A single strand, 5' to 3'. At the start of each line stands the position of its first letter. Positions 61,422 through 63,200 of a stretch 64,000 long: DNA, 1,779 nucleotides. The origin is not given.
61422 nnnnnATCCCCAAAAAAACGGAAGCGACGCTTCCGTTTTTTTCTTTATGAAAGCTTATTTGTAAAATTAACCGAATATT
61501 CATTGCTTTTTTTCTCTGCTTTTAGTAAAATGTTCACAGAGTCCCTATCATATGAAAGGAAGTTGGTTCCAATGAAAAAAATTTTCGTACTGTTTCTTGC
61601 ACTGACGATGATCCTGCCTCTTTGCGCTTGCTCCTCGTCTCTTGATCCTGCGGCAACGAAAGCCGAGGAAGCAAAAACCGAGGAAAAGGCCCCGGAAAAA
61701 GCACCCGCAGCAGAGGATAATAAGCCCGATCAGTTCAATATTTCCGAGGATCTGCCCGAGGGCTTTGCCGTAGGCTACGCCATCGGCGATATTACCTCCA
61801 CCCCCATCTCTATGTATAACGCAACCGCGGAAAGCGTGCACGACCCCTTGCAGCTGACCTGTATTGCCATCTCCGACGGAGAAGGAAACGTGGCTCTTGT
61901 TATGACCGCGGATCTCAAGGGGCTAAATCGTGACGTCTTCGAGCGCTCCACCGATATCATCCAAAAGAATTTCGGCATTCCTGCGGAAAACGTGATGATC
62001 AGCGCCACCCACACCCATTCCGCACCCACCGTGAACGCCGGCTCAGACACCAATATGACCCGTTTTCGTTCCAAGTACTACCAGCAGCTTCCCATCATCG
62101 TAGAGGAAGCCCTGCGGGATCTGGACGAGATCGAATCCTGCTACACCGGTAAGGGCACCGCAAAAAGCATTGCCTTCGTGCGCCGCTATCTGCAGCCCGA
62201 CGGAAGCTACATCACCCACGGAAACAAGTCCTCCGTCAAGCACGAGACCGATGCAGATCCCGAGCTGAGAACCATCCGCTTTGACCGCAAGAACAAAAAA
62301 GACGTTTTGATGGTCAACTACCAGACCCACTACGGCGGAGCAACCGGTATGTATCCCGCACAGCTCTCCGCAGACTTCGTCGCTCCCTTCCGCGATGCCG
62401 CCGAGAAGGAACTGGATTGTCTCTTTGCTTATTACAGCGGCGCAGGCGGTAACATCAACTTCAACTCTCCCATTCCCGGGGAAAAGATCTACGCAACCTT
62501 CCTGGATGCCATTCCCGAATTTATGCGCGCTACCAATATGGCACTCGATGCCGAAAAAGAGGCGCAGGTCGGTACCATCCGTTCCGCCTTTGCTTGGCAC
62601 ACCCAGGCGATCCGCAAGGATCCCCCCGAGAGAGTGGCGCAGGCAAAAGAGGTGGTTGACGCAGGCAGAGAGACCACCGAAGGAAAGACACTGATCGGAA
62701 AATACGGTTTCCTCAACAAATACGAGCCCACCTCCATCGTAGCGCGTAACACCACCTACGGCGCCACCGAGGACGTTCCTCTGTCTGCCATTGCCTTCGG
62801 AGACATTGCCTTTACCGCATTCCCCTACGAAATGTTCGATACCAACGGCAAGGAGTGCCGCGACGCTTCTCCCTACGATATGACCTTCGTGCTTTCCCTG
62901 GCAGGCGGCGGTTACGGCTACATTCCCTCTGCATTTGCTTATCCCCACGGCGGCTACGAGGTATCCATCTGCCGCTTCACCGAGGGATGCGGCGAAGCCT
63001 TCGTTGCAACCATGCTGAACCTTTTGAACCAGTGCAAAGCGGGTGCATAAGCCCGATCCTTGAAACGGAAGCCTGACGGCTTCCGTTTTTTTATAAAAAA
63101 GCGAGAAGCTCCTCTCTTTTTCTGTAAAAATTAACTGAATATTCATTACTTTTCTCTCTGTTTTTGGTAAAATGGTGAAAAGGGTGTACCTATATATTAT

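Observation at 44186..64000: Tandem array of at least 13 paralogous genes (12 of them lipoproteins) of a ceramidase-like HxH hydrolase family, running off the window edge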

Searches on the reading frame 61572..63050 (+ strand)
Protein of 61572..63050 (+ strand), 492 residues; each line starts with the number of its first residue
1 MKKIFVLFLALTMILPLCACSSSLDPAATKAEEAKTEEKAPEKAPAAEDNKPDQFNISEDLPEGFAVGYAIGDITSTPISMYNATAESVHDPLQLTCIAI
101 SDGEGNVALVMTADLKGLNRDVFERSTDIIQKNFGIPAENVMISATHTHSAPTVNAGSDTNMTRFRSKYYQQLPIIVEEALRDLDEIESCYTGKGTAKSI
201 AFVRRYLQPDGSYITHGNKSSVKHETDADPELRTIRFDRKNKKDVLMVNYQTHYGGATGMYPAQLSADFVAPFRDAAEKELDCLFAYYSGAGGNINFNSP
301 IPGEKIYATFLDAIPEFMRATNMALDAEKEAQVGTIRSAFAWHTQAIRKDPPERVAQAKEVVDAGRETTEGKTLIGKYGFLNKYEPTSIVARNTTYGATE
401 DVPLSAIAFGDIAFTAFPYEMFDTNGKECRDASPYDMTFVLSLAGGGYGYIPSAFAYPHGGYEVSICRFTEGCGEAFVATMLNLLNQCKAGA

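Call 4: search_protein_families(library=pfam, proteins=[window:61572-63050:+], max_evalue=1)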
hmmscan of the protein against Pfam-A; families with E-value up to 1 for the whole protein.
window:61572-63050:+ (492 aa): 2 families
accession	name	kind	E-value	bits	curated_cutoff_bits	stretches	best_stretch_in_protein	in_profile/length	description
PF04734.18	Ceramidase_alk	-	0.0034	16.5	32.1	1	112-251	56-200/509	Neutral/alkaline non-lysosomal ceramidase, N-terminal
PF16342.10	DUF4972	-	0.14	12.5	28.8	0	2-38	8-44/128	Domain of unknown function (DUF4972)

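Call 5: search_protein_families(library=ncbifam, proteins=[window:61572-63050:+], max_evalue=1)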
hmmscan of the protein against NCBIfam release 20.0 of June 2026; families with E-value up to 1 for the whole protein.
window:61572-63050:+ (492 aa): 1 family
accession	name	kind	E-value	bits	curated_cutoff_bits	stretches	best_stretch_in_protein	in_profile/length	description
NF050142.1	PG1828_fam_lipo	equivalog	0.072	13.8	50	1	1-36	1-35/59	PG1828 family lipoprotein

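Call 16: find_encoding_contigs(protein=window:61572-63050:+, flank=10000, max_places=4)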
Protein window:61572-63050:+ (492 aa): 23 contigs read that carry it; 2 places shown.
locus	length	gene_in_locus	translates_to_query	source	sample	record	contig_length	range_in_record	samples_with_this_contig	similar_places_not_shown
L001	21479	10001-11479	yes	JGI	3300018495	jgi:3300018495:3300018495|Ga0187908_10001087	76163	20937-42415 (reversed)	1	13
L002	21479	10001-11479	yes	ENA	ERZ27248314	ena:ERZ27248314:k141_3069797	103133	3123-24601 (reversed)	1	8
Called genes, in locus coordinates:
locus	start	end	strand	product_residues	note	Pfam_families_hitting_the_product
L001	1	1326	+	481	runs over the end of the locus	-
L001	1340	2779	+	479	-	PF04734:Ceramidase_alk (faint)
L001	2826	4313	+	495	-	PF04734:Ceramidase_alk (weak)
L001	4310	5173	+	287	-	PF03009:GDPD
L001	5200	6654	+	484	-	-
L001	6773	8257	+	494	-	-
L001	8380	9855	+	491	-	-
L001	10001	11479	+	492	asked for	-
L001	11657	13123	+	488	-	-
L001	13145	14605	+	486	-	-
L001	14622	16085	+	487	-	PF04734:Ceramidase_alk (faint)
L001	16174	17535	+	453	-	-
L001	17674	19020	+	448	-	-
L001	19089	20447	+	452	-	-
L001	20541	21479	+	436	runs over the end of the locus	PF12708:Pect-lyase_RHGA_epim (weak), PF00295:Glyco_hydro_28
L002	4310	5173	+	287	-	PF03009:GDPD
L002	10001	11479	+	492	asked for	-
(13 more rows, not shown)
